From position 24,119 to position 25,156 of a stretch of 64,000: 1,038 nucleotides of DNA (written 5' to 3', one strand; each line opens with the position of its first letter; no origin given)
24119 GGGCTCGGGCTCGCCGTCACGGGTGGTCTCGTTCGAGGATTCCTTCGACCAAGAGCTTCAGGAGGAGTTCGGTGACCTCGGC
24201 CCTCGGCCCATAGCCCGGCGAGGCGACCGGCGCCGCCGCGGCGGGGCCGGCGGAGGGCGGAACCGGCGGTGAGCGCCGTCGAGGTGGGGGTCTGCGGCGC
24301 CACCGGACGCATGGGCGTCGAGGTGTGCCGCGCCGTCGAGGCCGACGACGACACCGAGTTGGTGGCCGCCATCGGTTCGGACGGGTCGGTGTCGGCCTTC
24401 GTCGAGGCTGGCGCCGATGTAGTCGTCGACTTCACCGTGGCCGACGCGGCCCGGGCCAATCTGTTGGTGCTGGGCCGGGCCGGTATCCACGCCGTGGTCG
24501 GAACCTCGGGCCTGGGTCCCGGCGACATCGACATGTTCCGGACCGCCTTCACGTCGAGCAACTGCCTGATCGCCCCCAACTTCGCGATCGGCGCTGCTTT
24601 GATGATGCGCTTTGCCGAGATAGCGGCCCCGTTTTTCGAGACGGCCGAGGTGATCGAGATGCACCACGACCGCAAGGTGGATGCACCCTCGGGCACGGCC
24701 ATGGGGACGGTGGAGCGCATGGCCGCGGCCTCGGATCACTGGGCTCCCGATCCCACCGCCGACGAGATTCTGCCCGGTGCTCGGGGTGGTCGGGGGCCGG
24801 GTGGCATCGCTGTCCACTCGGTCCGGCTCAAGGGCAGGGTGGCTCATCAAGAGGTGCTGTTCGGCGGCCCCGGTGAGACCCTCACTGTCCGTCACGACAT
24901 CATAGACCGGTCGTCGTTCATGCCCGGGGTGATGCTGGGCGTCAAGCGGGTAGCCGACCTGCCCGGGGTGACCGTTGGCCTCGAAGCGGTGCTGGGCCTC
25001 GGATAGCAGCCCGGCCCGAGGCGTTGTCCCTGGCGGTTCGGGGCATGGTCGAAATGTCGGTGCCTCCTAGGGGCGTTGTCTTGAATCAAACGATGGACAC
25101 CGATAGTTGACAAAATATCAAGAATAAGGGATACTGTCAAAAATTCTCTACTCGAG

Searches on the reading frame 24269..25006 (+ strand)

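Call 22: search_protein_families(library=pfam, proteins=[window:24269-25006:+], max_evalue=0.00001)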
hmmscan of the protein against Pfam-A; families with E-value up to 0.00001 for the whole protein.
window:24269-25006:+ (245 aa): 2 families
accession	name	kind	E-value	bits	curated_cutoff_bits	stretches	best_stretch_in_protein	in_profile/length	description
PF05173.19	DapB_C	-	4.3e-30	104.7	27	1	108-242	1-121/121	Dihydrodipicolinate reductase, C-terminus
PF01113.26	DapB_N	-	1.2e-18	67.8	25.6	1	5-105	2-124/124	Dihydrodipicolinate reductase, N-terminus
